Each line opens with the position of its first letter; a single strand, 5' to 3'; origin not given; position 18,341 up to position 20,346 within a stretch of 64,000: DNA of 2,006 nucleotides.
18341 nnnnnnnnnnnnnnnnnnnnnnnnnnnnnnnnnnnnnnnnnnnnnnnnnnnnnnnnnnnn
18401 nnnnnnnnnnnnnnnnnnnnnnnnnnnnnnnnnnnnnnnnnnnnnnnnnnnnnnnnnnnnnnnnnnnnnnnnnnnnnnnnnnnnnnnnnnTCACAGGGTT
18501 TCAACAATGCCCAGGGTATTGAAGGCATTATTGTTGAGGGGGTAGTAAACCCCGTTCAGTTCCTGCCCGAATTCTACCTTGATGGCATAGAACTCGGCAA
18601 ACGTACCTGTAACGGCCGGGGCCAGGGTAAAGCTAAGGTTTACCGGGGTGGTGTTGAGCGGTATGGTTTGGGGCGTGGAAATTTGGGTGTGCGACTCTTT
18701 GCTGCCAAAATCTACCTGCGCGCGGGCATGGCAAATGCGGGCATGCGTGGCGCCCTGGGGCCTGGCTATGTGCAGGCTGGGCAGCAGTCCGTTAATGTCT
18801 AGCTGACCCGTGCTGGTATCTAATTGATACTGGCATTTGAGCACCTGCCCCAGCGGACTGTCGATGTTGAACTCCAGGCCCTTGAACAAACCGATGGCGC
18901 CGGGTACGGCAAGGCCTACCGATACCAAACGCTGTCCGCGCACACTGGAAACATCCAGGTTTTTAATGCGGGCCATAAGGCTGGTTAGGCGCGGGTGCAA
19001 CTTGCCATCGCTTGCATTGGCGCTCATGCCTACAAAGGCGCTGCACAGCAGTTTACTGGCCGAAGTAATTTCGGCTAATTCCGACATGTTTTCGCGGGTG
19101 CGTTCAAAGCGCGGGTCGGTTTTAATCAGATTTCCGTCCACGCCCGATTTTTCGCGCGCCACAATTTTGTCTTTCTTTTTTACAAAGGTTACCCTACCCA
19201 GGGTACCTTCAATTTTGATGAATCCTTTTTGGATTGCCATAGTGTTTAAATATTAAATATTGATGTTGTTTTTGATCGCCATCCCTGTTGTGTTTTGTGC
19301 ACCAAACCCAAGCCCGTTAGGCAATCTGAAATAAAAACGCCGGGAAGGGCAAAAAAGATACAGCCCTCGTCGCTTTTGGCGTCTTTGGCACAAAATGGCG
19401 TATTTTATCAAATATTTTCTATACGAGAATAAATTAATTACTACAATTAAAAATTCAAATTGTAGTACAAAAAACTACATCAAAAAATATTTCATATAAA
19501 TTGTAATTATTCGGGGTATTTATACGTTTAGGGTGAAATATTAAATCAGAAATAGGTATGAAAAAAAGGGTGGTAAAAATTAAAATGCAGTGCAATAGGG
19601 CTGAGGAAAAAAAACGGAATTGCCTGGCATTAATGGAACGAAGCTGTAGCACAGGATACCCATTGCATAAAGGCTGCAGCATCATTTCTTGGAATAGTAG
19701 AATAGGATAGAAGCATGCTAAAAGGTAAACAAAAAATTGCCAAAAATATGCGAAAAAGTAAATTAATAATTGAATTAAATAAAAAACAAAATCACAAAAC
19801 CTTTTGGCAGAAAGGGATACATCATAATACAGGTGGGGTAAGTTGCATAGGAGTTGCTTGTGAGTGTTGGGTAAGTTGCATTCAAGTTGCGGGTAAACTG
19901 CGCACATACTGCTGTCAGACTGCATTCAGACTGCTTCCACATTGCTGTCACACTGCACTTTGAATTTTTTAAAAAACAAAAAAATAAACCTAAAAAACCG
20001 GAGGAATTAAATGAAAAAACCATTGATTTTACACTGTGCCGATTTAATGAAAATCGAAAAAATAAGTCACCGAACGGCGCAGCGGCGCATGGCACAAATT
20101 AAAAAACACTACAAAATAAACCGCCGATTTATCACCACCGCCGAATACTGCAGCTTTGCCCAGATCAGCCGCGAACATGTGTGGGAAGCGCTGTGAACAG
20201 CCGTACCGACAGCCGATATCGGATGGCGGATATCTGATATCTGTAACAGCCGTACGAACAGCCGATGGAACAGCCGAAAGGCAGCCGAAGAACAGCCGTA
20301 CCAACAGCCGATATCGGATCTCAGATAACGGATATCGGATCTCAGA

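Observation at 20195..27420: Four arrays of a palindromic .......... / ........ minisatellite within 7 kb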

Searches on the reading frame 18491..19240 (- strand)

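Call 11: search_protein_families(library=pfam, proteins=[window:18491-19240:-], max_evalue=0.01)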
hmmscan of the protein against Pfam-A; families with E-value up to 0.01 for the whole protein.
window:18491-19240:- (249 aa): 0 families

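Call 74: search_protein_families(library=ncbifam, proteins=[window:18491-19240:-], max_evalue=1)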
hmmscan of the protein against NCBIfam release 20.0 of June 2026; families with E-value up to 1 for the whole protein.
window:18491-19240:- (249 aa): 1 family
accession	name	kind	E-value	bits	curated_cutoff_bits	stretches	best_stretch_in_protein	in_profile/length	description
NF005303.0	PRK06834.1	subfamily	0.17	10.4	625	1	37-107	335-402/488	hypothetical protein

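Call 76: search_protein_families(library=phrogs, proteins=[window:18491-19240:-], max_evalue=0.1)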
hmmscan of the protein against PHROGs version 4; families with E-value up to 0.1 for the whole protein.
window:18491-19240:- (249 aa): 0 families

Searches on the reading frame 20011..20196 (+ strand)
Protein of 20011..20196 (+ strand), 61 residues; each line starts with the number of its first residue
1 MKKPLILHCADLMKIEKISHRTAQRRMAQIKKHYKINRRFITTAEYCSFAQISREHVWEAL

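Call 11: search_protein_families(library=pfam, proteins=[window:20011-20196:+], max_evalue=0.01)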
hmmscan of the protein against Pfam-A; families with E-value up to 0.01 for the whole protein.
window:20011-20196:+ (61 aa): 0 families

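Call 74: search_protein_families(library=ncbifam, proteins=[window:20011-20196:+], max_evalue=1)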
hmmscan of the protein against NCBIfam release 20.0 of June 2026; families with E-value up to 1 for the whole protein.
window:20011-20196:+ (61 aa): 1 family
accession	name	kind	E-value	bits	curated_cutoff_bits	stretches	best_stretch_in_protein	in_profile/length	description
NF010762.0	PRK14165.1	equivalog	0.1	11.9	279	1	2-44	18-60/224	winged helix-turn-helix domain-containing protein/riboflavin kinase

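Call 75: search_protein_families(library=pfam, proteins=[window:20011-20196:+], max_evalue=10)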
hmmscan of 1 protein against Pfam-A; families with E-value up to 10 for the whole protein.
window:20011-20196:+ (61 aa): 0 families

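Call 76: search_protein_families(library=phrogs, proteins=[window:20011-20196:+], max_evalue=0.1)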
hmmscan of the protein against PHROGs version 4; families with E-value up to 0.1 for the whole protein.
window:20011-20196:+ (61 aa): 1 family
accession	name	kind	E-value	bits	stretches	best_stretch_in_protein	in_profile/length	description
phrog_20864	-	unknown function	0.038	14.3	1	9-55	71-117/239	-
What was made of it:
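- No candidate regulator was identified: the adjacent 61-aa ORF has no HTH profile match (calls 74-76).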

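Call 77: find_encoding_contigs(protein=window:20011-20196:+, flank=10000, max_places=10)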
Protein window:20011-20196:+ (61 aa): no gene with exactly this product is on record in the collection.
